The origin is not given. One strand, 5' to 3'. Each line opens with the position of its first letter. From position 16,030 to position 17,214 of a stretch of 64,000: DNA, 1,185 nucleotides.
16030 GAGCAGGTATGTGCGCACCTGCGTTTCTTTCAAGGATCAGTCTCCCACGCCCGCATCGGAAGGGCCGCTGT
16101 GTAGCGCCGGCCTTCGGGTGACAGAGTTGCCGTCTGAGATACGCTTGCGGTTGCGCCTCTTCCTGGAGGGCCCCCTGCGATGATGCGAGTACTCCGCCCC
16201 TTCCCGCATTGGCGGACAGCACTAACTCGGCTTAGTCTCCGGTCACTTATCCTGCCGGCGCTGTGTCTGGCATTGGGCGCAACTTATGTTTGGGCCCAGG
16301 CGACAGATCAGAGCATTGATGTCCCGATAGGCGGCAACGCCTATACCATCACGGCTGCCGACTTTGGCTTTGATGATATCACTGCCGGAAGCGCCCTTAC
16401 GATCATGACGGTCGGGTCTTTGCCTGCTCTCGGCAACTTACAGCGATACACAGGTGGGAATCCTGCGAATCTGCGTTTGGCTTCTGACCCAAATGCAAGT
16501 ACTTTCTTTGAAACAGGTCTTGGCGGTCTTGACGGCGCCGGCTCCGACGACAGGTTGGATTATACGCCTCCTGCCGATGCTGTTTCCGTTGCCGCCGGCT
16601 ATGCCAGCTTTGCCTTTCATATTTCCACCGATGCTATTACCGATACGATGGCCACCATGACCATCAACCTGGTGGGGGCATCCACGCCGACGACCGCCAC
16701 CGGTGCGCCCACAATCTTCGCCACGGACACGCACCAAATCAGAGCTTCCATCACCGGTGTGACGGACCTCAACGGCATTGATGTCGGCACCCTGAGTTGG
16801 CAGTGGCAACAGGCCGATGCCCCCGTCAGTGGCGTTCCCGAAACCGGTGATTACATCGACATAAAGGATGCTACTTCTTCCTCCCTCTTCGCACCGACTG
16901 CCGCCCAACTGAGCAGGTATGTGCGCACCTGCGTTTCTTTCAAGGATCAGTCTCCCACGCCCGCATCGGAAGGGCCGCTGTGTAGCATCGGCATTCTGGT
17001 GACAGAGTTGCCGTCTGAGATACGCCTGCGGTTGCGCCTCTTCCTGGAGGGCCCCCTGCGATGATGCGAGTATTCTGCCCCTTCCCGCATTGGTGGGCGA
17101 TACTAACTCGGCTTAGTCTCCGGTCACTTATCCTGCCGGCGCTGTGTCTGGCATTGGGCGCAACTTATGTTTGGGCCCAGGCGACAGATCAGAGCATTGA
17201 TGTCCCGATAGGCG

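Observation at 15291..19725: Five-gene tandem array of translationally coupled paralogs with hypervariable N-terminal halves and near-identical C-terminal halves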

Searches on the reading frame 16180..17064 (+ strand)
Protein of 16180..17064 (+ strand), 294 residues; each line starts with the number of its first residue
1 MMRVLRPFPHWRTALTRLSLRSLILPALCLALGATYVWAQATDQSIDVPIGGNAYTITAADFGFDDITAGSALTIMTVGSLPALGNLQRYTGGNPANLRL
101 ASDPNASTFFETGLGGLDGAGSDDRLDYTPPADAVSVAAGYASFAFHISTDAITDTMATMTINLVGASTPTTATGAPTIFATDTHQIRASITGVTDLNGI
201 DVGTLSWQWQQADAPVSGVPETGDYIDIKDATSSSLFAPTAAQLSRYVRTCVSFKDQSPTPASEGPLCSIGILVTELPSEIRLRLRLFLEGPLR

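Call 4: search_protein_families(library=pfam, proteins=[window:16180-17064:+], max_evalue=1)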
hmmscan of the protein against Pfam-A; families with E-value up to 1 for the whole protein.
window:16180-17064:+ (294 aa): 0 families

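Call 6: find_encoding_contigs(protein=window:16180-17064:+, flank=10000, max_places=10)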
Protein window:16180-17064:+ (294 aa): no gene with exactly this product is on record in the collection.

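Call 7: find_homologous_proteins(query=window:16180-17064:+, max_evalue=0.001)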
Query window:16180-17064:+ (294 aa): 39 proteins with E <= 0.001 among 4422 candidates.
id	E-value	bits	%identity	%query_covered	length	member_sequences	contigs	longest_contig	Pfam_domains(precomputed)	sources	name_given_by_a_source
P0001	5.2e-189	644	100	100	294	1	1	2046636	-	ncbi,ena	-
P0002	3.9e-159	546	87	100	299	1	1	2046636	-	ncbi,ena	-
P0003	9.0e-150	516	83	100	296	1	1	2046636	-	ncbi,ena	-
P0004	3.7e-125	435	73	100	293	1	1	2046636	-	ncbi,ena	-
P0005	4.3e-94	333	65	97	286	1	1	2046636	-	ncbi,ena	-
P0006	6.0e-93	329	76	73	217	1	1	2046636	-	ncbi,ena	-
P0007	9.6e-84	299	61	89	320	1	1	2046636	-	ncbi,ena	-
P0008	4.6e-83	297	60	87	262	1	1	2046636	-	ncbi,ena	-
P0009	1.4e-80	289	58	100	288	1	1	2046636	-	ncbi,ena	-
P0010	1.6e-80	288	59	97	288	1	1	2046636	-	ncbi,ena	-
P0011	1.4e-77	279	59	89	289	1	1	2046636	-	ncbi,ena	-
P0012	3.3e-73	265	57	85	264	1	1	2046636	-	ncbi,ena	-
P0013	6.1e-61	224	50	100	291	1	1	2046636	-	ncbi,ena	-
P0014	8.8e-57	211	49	94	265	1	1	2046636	-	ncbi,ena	-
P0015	5.3e-46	175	44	91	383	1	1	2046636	PF05345.19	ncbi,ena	-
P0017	7.4e-43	165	43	88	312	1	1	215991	-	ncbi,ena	-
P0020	6.6e-39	152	44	82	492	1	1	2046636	PF05345.19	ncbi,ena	-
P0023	2.1e-36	144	39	56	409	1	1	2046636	PF16709.12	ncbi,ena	-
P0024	2.4e-36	144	35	86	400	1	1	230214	PF17803.8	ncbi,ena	-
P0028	3.8e-24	104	36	80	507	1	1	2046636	PF17803.8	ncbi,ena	-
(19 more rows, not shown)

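Call 9: list_cluster_members(proteins=[P0001, P0017, P0024, P0015, P0020])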
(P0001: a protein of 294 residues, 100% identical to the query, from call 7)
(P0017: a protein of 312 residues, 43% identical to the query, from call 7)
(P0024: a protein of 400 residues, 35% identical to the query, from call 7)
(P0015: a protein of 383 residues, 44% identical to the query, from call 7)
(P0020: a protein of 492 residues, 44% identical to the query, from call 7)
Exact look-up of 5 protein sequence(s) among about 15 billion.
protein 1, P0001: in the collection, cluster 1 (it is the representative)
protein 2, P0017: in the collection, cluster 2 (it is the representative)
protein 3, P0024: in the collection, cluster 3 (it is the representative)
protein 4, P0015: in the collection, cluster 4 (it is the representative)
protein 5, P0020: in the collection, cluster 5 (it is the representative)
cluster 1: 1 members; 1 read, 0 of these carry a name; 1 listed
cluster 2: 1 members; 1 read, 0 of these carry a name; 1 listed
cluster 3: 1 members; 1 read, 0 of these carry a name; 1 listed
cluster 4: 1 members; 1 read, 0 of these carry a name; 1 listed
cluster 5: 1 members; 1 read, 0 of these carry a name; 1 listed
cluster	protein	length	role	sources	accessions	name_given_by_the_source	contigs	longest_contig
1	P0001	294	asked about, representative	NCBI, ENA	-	-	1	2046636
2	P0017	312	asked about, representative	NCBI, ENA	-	-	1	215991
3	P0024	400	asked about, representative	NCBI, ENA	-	-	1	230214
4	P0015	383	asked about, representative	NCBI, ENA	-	-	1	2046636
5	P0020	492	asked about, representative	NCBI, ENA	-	-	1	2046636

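Call 10: find_encoding_contigs(protein=P0017, flank=10000, max_places=4)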
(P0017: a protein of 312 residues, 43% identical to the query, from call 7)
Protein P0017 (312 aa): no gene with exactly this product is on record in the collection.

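Call 20: search_protein_families(library=ncbifam, proteins=[window:16180-17064:+, P0020, P0028], max_evalue=1)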
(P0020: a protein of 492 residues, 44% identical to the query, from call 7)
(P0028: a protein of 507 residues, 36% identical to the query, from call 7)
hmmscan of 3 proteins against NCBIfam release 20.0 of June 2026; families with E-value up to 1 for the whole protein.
window:16180-17064:+ (294 aa): 1 family
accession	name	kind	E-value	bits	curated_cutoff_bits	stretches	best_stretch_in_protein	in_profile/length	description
NF045938.1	MAG3960_fam_LP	equivalog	0.038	12.9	100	1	219-256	103-138/496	MAG3960 family lipoprotein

P0020 (492 aa): 3 families
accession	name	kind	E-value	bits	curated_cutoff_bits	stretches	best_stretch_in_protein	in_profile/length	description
NF000147.1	stregram_VatF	exception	0.022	14.2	400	1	290-330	114-151/221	streptogramin A O-acetyltransferase Vat(F)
NF012211.1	tand_rpt_95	domain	0.04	13.9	90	1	126-168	46-84/98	tandem-95 repeat protein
NF000311.1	Vat_ABCDEFH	equivalog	0.18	11.4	300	1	289-326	103-137/201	Vat family streptogramin A O-acetyltransferase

P0028 (507 aa): 2 families
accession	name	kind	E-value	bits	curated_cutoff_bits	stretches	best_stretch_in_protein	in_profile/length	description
NF040485.1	ZirU_fam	subfamily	1.9e-06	28.2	100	2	173-352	38-208/210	ZirU family protein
TIGR04225.1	CshA_fibril_rpt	repeat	0.042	14.7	60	0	318-358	51-91/104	fibrillar adhesin CshA-type repeat protein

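Call 23: find_related_loci(query=A2, collection=genome_contigs, flank=3000)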
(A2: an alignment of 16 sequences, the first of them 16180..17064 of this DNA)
Query A2 (294 aa) in genome_contigs; peptide patterns used: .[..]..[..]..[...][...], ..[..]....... (x = any residue, [..] = any of these).
16 stretches matched a pattern, but none encodes a relative of the query by tblastn (E <= 1e-3).

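Call 36: predict_structure(alignment_id=A2)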
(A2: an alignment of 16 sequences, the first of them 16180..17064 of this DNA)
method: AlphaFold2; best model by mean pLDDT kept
length: 294 residues; sequences in the alignment: 16
mean_pLDDT: 65.5   pTM: 0.43
mean pLDDT of the five models: 65.5, 50.9, 49.3, 47.9, 45.3
residues with pLDDT >= 90: 3; 70-90: 126; 50-70: 99; < 50: 66
segments of 3 or more residues with pLDDT < 50: 1-18, 32-39, 112-114, 168-175, 192-197, 260-266, 288-294
pLDDT, mean of each block of 10 residues (from residue 1): 41 48 51 47 82 80 61 72 85 71 56 58 80 72 83 78 67 51 57 50 70 82 81 71 83 59 53 72 52 35
secondary structure, 60 per line:
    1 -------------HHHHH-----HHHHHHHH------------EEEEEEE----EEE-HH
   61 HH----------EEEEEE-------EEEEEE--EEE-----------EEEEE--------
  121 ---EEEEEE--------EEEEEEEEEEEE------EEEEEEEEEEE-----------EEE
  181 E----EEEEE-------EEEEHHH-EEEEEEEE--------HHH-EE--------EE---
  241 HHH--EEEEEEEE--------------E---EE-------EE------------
elements in order: H14-18 H24-31 E44-50 E55-57 H59-62 E73-78 E86-91 E94-96 E108-112 E124-129 E138-149 E156-166 E178-181 E186-190 E198-201 E206-213 E246-253

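Call 40: fold_search(model_id=the predicted structure, library=pdb)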
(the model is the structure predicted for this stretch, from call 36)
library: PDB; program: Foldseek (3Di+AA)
matches with E <= 10: 1262; with E <= 0.001: 0
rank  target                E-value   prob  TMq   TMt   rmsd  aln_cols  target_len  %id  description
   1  5vst_A                1.1e-03  0.54  0.15  0.20  15.7       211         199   10  Crystal structure of murine CEACAM1b (released 2017-05-24)
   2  5k6z_B                1.2e-03  0.54  0.14  0.12  22.4       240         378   13  Sidekick chimera containing sidekick-2 immunoglobulin domains 1-2 and sidekick-1 immunoglobulin domains 3-4 (released 2016-09-28)
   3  5k6z_A                1.3e-03  0.69  0.16  0.13  22.2       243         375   12  Sidekick chimera containing sidekick-2 immunoglobulin domains 1-2 and sidekick-1 immunoglobulin domains 3-4 (released 2016-09-28)
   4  5xx0_A                1.4e-03  0.60  0.15  0.12  21.9       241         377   14  Crystal structure of the four N-terminal immunoglogulin domains of Sidekick-2 protein (released 2018-08-29)
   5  3jz7                  2.0e-03  0.82  0.21  0.26  11.9       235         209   11  Crystal structure of the extracellular domains of coxsackie & adenovirus receptor from mouse (mCAR) (released 2010-03-16)
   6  3pxj_A                2.5e-03  0.44  0.13  0.18  21.2       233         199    9  Tandem Ig repeats of Dlar (released 2011-03-23)
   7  5k70_B                2.6e-03  0.44  0.14  0.12  22.1       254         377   14  Sidekick-2 immunoglobulin domains 1-4 H18R/N22S mutant (released 2016-09-28)
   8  5xx0_B                2.8e-03  0.38  0.14  0.12  21.1       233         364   13  Crystal structure of the four N-terminal immunoglogulin domains of Sidekick-2 protein (released 2018-08-29)
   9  5k70_C                3.1e-03  0.51  0.15  0.12  22.2       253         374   15  Sidekick-2 immunoglobulin domains 1-4 H18R/N22S mutant (released 2016-09-28)
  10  5xwx_A                3.1e-03  0.44  0.14  0.11  22.7       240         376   11  Crystal structure of the four N-terminal immunoglogulin domains of Sidekick-1 protein (released 2018-08-29)
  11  3pxj_D                3.3e-03  0.38  0.12  0.17  20.9       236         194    8  Tandem Ig repeats of Dlar (released 2011-03-23)
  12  5k6u_A                3.4e-03  0.72  0.18  0.14  21.5       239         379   13  Sidekick-1 immunoglobulin domains 1-4, crystal form 1 (released 2016-09-28)
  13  5k6x_A                4.1e-03  0.35  0.12  0.10  23.7       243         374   13  Sidekick-2 immunoglobulin domains 1-4, crystal form 1 (released 2016-09-28)
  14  2yd1                  4.5e-03  0.38  0.13  0.18  21.7       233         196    9  Crystal structure of the N-terminal Ig1-2 module of Drosophila Receptor Protein Tyrosine Phosphatase DLAR (released 2011-04-13)
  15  6u6t_B                5.0e-03  0.60  0.17  0.18  13.8       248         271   12  Neuronal growth regulator 1 (NEGR1) (released 2020-08-12)
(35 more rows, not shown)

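Call 44: search_protein_representatives(alignment_id=A2)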
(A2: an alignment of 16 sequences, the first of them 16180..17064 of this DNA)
Query: 16 sequences, 291 profile positions. Proteins with E-value up to 0.001 (for the whole library): 2744; up to 1e-10: 1193; up to 1e-30: 270. The best 150 are listed.
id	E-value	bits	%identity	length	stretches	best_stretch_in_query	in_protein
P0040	0.0e+00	1329.9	-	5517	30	30-270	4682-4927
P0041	2.3e-244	824.8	-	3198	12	42-273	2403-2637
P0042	1.8e-234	792.3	-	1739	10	36-273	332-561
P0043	5.7e-230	777.6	-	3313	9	38-272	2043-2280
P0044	6.1e-208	705.3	-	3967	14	29-273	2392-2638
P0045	1.7e-191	651.3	-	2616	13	44-269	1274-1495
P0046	3.9e-161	551.6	-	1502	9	53-272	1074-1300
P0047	5.1e-155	531.6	-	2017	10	40-210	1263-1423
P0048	5.9e-138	475.6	-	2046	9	54-274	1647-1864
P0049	2.3e-135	467.0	-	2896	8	43-260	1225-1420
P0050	4.5e-135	466.1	-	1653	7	14-274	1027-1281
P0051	4.4e-134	462.8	-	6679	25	53-256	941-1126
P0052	5.5e-131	452.7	-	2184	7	55-275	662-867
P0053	4.6e-125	433.2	-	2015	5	28-274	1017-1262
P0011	1.4e-121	421.8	-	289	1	19-291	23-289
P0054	1.4e-120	418.6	-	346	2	41-291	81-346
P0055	8.9e-114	396.2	-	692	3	42-277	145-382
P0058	4.4e-109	380.8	-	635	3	47-274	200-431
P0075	7.4e-89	314.4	-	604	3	38-291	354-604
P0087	2.2e-76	273.5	-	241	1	42-291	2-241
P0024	2.4e-67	243.8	-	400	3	31-291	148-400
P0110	4.7e-62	226.4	-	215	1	24-223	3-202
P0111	1.0e-61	225.4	-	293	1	2-291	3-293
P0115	9.9e-61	222.1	-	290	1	10-205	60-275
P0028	3.1e-58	213.9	-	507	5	47-272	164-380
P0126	5.9e-58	213.0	-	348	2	39-291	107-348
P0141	2.8e-52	194.3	-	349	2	53-291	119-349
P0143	4.4e-52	193.7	-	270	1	9-291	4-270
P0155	1.1e-49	185.8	-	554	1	160-291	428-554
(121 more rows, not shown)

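Call 46: list_cluster_members(proteins=[P0054, P0075, P0087, P0111, P0126, P0141, P0143, P0155, P0110, P0115])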
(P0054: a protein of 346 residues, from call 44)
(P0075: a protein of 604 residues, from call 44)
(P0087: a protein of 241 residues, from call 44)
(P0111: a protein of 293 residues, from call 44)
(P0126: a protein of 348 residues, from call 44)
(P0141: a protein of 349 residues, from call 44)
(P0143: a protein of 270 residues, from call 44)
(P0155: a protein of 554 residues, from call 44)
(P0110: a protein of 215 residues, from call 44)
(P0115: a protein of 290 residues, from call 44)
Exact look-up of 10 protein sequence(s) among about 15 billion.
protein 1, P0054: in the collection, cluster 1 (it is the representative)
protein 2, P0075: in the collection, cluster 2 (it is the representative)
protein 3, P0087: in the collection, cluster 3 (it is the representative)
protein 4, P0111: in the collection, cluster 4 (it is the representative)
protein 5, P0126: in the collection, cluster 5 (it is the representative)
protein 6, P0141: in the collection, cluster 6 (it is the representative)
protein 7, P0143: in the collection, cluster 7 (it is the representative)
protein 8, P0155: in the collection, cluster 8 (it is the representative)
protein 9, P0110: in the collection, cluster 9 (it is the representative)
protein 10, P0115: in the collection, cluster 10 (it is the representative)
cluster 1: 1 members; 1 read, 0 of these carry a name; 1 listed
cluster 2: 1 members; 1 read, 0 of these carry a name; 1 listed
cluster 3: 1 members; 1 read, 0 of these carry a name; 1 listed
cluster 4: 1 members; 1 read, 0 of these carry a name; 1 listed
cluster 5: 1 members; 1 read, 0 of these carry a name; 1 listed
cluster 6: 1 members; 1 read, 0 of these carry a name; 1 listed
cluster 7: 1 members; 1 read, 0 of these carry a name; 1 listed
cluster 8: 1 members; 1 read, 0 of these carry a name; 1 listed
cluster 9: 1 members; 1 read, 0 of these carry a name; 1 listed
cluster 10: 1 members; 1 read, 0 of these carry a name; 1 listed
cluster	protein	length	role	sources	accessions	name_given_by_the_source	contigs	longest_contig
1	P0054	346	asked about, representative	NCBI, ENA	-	-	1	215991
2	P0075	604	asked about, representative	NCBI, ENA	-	-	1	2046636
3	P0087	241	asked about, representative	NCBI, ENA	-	-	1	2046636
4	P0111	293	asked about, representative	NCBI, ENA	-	-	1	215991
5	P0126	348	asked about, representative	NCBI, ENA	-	-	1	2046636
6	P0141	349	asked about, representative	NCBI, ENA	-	-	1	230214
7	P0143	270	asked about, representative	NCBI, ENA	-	-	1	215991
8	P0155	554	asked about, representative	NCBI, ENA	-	-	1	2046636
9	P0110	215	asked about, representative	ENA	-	-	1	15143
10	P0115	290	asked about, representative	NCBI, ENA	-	-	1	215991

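Call 47: find_encoding_contigs(protein=P0024, flank=10000, max_places=4)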
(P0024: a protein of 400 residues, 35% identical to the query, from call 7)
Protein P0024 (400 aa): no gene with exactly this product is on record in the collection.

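Call 48: find_related_loci(query=A2, collection=metagenome_contigs, flank=8000)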
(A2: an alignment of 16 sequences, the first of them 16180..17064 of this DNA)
Query A2 (294 aa) in metagenome_contigs; peptide patterns used: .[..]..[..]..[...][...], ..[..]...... (x = any residue, [..] = any of these).
60 stretches matched a pattern, but none encodes a relative of the query by tblastn (E <= 1e-3).
